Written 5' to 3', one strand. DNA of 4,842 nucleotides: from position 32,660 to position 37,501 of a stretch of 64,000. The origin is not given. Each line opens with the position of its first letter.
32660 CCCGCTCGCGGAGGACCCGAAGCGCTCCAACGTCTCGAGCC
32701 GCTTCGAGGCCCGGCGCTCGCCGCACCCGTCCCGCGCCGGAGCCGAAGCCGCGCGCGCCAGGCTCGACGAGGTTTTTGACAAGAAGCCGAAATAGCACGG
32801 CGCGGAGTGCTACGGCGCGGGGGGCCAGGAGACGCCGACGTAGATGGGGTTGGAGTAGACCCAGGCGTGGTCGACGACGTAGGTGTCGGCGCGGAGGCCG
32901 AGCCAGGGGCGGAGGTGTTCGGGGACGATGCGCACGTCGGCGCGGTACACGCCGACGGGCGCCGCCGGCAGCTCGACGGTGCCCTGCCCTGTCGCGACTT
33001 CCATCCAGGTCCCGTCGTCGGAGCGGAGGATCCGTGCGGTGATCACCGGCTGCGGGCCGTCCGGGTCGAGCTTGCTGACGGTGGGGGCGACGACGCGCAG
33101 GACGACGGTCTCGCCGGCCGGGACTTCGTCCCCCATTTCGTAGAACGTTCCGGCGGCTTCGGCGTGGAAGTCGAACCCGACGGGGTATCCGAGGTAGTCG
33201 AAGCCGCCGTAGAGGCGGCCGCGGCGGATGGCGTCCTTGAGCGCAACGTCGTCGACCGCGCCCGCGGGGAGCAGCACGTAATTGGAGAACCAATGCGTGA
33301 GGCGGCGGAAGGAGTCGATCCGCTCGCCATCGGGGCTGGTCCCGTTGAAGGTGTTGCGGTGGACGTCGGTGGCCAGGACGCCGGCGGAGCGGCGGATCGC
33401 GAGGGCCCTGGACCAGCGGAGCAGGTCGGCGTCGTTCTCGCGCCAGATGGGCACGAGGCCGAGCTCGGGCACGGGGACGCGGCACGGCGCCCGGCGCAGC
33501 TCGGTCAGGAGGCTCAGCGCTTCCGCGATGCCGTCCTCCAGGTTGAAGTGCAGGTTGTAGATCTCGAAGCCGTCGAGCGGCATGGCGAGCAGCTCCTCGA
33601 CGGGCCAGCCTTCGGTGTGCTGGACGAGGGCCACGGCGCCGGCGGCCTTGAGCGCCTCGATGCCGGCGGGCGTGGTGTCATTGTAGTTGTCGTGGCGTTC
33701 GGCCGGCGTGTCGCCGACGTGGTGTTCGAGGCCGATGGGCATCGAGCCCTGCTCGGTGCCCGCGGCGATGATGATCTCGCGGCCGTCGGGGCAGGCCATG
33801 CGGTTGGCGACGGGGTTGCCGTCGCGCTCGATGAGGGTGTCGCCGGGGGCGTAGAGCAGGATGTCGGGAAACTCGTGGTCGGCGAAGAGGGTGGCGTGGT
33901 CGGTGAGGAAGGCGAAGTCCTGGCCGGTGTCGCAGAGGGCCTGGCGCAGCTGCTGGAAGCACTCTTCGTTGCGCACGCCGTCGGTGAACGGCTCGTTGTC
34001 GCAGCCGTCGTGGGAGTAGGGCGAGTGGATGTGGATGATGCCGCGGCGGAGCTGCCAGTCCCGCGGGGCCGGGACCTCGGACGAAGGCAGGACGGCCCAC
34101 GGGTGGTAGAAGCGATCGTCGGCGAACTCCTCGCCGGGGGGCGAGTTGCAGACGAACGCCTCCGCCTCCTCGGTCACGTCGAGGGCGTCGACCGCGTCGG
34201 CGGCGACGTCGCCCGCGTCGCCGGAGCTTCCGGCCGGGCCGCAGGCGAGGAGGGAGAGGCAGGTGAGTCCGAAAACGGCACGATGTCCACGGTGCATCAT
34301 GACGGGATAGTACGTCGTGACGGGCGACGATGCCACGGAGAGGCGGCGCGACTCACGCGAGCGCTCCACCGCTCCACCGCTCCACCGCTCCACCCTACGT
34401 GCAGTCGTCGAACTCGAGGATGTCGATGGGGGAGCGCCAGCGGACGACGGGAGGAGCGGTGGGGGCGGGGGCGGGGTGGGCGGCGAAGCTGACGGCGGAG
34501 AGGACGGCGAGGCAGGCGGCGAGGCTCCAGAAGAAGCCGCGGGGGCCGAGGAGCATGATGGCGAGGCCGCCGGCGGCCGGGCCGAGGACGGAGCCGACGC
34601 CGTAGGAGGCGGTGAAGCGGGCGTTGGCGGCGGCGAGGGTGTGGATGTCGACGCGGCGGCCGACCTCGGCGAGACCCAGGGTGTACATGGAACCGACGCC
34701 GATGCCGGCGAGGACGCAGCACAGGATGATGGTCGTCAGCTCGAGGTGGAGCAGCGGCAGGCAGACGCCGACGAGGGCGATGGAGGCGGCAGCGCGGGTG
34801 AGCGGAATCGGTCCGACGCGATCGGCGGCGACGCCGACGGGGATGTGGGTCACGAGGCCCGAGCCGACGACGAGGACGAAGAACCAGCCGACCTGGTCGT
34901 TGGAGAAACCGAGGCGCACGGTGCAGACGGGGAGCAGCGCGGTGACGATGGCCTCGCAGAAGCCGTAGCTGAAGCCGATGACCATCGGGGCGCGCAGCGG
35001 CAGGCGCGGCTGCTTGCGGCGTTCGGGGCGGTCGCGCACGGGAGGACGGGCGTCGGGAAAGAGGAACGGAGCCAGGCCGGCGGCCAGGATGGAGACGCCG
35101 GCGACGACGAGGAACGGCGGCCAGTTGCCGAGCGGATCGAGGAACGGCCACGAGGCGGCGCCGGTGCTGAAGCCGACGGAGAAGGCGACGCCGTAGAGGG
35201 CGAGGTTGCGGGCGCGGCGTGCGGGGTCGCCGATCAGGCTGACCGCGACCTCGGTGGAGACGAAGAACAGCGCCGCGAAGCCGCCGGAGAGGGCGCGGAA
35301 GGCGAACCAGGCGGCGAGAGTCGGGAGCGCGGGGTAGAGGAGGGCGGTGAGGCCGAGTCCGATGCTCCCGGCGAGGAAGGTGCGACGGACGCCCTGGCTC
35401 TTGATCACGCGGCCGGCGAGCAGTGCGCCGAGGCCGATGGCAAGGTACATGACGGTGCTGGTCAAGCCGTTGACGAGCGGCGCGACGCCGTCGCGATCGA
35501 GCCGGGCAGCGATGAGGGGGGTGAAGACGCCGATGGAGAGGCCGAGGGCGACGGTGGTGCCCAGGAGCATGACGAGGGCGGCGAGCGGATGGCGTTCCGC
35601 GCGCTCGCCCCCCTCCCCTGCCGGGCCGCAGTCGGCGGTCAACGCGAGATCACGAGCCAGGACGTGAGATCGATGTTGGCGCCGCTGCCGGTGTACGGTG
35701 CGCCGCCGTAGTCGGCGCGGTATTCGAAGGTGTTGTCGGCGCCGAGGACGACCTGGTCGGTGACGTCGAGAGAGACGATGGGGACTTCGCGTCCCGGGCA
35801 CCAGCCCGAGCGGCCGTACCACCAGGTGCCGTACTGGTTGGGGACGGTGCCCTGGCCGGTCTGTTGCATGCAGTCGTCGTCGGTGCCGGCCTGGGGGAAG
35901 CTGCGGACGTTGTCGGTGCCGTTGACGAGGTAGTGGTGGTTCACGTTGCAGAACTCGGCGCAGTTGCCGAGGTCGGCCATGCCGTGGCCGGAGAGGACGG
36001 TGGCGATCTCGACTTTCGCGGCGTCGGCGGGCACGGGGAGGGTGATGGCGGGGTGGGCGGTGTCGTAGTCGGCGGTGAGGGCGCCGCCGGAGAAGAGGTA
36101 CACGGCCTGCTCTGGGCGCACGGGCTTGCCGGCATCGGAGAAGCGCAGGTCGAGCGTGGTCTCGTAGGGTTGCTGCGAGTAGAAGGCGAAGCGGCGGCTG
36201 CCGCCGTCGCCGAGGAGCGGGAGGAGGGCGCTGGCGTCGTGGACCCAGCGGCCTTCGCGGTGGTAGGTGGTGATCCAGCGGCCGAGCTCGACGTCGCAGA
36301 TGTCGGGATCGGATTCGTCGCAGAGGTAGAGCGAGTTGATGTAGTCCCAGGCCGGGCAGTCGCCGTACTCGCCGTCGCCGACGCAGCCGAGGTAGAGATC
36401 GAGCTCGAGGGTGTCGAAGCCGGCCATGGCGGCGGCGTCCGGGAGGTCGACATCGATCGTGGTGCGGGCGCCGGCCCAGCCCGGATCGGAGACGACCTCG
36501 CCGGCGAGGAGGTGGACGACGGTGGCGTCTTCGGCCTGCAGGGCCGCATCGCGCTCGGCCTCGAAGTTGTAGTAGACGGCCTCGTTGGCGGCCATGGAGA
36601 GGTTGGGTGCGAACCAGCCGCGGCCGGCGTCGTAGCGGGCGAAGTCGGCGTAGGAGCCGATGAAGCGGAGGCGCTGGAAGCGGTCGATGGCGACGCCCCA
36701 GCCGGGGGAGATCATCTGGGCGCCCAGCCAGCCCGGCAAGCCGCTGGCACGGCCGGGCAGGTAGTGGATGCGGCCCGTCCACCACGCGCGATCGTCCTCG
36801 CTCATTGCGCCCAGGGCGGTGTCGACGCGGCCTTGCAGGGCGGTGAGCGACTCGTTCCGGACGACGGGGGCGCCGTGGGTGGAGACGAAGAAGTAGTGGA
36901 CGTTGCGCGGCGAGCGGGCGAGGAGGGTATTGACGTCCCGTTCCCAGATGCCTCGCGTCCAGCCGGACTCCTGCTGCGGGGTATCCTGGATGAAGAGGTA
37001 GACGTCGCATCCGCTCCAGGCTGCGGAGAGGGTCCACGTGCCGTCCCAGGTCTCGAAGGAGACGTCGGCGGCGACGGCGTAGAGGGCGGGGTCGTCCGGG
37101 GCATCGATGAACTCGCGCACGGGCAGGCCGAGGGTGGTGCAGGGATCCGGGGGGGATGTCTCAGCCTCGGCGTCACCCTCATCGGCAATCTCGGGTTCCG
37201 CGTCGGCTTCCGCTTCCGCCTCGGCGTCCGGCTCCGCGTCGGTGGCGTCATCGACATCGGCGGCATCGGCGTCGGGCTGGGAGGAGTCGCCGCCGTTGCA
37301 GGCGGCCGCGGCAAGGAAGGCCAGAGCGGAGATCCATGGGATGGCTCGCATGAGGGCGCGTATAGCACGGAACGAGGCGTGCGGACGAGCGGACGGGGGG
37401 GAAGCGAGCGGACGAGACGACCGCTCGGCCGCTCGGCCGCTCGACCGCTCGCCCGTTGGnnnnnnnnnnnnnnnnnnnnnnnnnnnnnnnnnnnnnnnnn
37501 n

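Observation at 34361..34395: Second dispersed tandem-repeat family GGT[G/A]GAGC (8-bp) at four or more loci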

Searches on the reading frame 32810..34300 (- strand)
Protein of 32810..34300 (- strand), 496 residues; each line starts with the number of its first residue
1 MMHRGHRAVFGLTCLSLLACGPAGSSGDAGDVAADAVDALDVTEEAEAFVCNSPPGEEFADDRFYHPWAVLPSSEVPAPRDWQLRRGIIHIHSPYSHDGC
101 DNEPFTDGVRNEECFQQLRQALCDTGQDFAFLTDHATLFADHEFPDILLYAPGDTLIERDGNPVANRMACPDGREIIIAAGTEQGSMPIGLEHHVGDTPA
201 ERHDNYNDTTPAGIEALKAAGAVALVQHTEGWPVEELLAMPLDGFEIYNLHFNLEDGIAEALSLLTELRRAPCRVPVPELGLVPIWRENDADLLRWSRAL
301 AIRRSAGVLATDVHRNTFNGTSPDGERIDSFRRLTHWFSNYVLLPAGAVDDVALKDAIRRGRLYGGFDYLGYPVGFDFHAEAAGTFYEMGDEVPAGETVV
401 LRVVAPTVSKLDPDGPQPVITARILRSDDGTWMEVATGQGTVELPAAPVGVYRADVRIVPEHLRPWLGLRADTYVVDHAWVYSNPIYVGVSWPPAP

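Call 22: find_homologous_proteins(query=window:32810-34300:-)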
Query window:32810-34300:- (496 aa): 300 proteins with E <= 0.001 among 8000 candidates; the best 120 are listed.
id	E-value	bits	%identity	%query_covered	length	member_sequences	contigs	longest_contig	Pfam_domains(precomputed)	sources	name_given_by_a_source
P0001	0.0e+0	1164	100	100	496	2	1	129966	-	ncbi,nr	ncbi:MAG: hypothetical protein HY907_06160 [Deltaproteobacteria bacterium]|nr:hypothetical protein [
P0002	4.5e-223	760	68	100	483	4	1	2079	-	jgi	jgi:hypothetical protein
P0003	1.5e-222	758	68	96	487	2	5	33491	-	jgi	jgi:hypothetical protein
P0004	7.5e-203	693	65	90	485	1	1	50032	-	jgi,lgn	jgi:hypothetical protein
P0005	9.2e-200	683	63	95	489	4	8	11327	-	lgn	-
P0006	2.0e-196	672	62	97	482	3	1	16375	-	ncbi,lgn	-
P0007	7.0e-189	647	58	99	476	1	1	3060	-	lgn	-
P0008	4.2e-188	644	63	89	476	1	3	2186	-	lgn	-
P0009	9.8e-187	640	70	82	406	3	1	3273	-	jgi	jgi:hypothetical protein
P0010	4.1e-186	638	62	88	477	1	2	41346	-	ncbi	-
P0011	3.2e-182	625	64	86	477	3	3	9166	-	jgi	jgi:hypothetical protein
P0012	1.6e-181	623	60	95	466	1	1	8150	-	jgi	jgi:hypothetical protein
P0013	1.0e-178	613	62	86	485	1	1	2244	-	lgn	-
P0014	4.7e-177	608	61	86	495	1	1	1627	-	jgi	jgi:hypothetical protein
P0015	5.3e-176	604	59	86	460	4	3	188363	-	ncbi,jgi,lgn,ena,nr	ncbi:MAG TPA: hypothetical protein VM425_00640 [Myxococcota bacterium]|nr:hypothetical protein [Myxo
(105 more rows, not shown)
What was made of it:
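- On Cyanobacterial STRR: The unit is 8 nt and the host is a Myxococcota-type MAG (call 22).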

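Call 23: find_encoding_contigs(protein=P0003, flank=10000, max_places=3)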
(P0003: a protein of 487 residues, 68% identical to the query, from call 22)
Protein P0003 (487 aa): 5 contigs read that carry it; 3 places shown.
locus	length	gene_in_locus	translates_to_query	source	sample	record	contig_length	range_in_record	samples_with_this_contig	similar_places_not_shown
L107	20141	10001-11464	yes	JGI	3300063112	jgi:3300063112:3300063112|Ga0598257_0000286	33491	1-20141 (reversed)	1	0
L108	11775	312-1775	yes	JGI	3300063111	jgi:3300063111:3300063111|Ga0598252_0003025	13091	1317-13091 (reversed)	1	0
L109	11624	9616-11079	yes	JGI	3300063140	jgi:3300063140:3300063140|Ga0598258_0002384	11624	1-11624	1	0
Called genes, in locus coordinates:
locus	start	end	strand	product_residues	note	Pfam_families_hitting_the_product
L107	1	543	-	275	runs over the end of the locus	PF00583:Acetyltransf_1, PF13673:Acetyltransf_10, PF13508:Acetyltransf_7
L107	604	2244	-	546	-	PF02310:B12-binding (weak), PF04055:Radical_SAM (weak)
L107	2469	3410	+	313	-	PF00005:ABC_tran, PF13175:AAA_15 (faint), PF13304:AAA_21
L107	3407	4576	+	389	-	PF12679:ABC2_membrane_2, PF12698:ABC2_membrane_3, PF01061:ABC2_membrane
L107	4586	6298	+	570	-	PF09113:N-glycanase_C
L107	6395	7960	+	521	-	-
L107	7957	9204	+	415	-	PF07690:MFS_1, PF06779:MFS_4, PF07690:MFS_1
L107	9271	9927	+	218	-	-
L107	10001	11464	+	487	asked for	-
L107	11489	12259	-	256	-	-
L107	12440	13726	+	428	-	PF00108:Thiolase_N, PF00109:ketoacyl-synt (faint), PF02803:Thiolase_C, PF22691:Thiolase_C_1 (weak)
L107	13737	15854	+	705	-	PF00378:ECH_1, PF16113:ECH_2, PF02737:3HCDH_N, PF00725:3HCDH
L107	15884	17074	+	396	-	PF02771:Acyl-CoA_dh_N, PF02770:Acyl-CoA_dh_M, PF00441:Acyl-CoA_dh_1, PF08028:Acyl-CoA_dh_2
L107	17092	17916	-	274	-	PF00378:ECH_1, PF16113:ECH_2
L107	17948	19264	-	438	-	-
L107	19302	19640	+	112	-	-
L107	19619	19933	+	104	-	-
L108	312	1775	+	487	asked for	-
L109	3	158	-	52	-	?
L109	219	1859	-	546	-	PF02310:B12-binding (weak), PF04055:Radical_SAM (weak)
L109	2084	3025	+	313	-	PF00005:ABC_tran, PF13175:AAA_15 (faint), PF13304:AAA_21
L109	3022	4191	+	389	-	PF12679:ABC2_membrane_2, PF12698:ABC2_membrane_3, PF01061:ABC2_membrane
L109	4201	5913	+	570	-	PF09113:N-glycanase_C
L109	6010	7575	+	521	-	-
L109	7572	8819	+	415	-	PF07690:MFS_1, PF06779:MFS_4, PF07690:MFS_1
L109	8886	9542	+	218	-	-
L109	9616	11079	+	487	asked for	-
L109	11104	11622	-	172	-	?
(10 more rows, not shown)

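Call 24: find_encoding_contigs(protein=P0004, flank=10000, max_places=2)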
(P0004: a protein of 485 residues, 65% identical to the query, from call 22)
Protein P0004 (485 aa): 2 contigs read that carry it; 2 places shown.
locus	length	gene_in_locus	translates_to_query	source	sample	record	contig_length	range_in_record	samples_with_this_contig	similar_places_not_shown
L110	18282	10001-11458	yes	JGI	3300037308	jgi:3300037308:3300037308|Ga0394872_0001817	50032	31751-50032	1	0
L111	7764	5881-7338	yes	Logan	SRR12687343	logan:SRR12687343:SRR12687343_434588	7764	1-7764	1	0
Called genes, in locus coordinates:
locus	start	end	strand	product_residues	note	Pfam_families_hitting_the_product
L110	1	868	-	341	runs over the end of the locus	-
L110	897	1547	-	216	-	-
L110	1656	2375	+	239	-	PF16036:Chalcone_3 (faint)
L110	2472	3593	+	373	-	-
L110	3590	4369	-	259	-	-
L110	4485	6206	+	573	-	PF09113:N-glycanase_C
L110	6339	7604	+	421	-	PF07690:MFS_1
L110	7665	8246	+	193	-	-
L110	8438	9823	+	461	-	-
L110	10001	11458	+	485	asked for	-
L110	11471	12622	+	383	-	PF02771:Acyl-CoA_dh_N, PF02770:Acyl-CoA_dh_M, PF00441:Acyl-CoA_dh_1, PF08028:Acyl-CoA_dh_2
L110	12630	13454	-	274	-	PF00378:ECH_1, PF16113:ECH_2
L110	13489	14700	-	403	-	-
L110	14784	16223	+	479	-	-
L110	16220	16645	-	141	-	-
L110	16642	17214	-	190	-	PF04542:Sigma70_r2, PF08281:Sigma70_r4_2, PF04545:Sigma70_r4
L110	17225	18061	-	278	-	-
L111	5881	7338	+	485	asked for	-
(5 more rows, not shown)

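Call 25: find_encoding_contigs(protein=P0010, flank=10000, max_places=2)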
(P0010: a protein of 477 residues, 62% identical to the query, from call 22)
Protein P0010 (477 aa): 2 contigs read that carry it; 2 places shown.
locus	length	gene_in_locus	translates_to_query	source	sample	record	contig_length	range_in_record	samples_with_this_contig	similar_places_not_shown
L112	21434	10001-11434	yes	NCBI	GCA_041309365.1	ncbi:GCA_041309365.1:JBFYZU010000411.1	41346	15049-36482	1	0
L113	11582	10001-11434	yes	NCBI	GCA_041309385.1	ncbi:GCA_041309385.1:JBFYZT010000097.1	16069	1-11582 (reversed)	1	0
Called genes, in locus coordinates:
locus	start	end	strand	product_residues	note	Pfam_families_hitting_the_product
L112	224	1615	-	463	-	-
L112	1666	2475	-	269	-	PF02535:Zip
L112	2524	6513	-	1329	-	PF08487:VIT, PF00092:VWA (weak), PF13519:VWA_2, PF13768:VWA_3, PF13432:TPR_16 (weak)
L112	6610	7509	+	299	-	PF01553:Acyltransferase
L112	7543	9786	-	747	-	PF23023:Anti-Pycsar_Apyc1, PF00027:cNMP_binding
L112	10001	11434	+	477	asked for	-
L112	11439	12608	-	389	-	-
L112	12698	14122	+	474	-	PF02264:LamB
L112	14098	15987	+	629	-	PF00128:Alpha-amylase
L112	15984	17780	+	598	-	PF00128:Alpha-amylase, PF16657:Malt_amylase_C (weak)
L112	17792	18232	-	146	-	-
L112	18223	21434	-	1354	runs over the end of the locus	-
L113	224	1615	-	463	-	-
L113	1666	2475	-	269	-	PF02535:Zip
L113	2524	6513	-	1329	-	PF08487:VIT, PF00092:VWA (weak), PF13519:VWA_2, PF13768:VWA_3, PF13432:TPR_16 (weak)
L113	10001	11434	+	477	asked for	-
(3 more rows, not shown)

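Call 39: find_encoding_contigs(protein=P0001, flank=10000, max_places=2)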
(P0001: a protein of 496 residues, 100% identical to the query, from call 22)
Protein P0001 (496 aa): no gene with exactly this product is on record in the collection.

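Call 41: find_related_loci(query=A1, collection=metagenome_contigs, flank=6000)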
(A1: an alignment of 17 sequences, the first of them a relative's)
Query A1 (496 aa) in metagenome_contigs; peptide patterns used: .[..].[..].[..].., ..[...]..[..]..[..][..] (x = any residue, [..] = any of these).
600 stretches matched a pattern (row limit reached: there are more); 421 encode a relative of the query (tblastn E <= 1e-3); the best 80 are kept; 80 distinct loci.
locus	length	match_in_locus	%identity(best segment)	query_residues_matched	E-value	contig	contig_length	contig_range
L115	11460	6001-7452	60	12-489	4e-177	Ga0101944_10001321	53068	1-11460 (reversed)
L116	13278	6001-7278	59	65-492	4e-175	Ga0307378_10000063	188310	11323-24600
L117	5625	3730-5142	52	25-492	3e-170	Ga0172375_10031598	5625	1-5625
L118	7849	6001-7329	55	48-488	4e-155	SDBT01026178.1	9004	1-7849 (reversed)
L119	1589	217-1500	55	67-488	2e-162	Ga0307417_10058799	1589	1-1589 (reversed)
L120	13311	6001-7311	47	52-488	2e-123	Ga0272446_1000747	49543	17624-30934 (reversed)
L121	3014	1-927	62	182-492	5e-126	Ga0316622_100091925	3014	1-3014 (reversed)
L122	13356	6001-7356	45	50-494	1e-117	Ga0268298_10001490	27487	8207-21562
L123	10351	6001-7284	45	67-488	2e-111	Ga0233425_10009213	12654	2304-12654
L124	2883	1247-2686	43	17-488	1e-113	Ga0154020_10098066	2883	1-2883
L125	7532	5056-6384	44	49-488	2e-108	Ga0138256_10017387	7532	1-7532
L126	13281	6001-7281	45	65-488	5e-108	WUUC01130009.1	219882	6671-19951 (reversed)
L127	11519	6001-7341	45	49-488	2e-107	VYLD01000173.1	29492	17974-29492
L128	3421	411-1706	45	65-488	2e-109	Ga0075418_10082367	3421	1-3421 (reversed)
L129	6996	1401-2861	42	15-488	5e-107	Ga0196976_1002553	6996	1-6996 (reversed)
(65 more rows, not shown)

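Call 63: search_protein_families(library=pfam, proteins=[P0001], max_evalue=0.001)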
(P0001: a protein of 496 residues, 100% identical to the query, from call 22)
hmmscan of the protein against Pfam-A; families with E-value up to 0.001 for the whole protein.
P0001 (496 aa): 0 families

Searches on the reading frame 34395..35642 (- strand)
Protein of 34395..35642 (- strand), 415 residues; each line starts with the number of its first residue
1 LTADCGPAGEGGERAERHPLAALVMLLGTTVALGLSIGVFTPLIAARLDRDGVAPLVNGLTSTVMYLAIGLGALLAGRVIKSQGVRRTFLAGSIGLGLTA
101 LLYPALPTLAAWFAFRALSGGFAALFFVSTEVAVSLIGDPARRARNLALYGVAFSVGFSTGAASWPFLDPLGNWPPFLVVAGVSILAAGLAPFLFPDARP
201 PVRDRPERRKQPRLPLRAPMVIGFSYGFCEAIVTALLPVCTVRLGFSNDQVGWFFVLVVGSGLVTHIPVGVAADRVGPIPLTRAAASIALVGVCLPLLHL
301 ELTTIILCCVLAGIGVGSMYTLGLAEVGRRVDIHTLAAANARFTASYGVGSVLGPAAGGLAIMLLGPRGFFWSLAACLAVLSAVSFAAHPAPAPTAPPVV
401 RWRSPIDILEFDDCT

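Call 63: search_protein_families(library=pfam, proteins=[window:34395-35642:-], max_evalue=0.001)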
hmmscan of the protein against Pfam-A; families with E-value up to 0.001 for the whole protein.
window:34395-35642:- (415 aa): 1 family
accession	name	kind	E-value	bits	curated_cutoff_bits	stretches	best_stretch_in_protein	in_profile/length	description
PF07690.21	MFS_1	-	1.4e-38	133.2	33.4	2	28-239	3-227/347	Major Facilitator Superfamily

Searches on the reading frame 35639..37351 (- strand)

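Call 63: search_protein_families(library=pfam, proteins=[window:35639-37351:-], max_evalue=0.001)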
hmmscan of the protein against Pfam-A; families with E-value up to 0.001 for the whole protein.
window:35639-37351:- (570 aa): 1 family
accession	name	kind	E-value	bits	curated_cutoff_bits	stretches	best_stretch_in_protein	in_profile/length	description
PF09113.15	N-glycanase_C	-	2.5e-23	82.8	25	1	434-567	11-140/140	Peptide-N-glycosidase F, C terminal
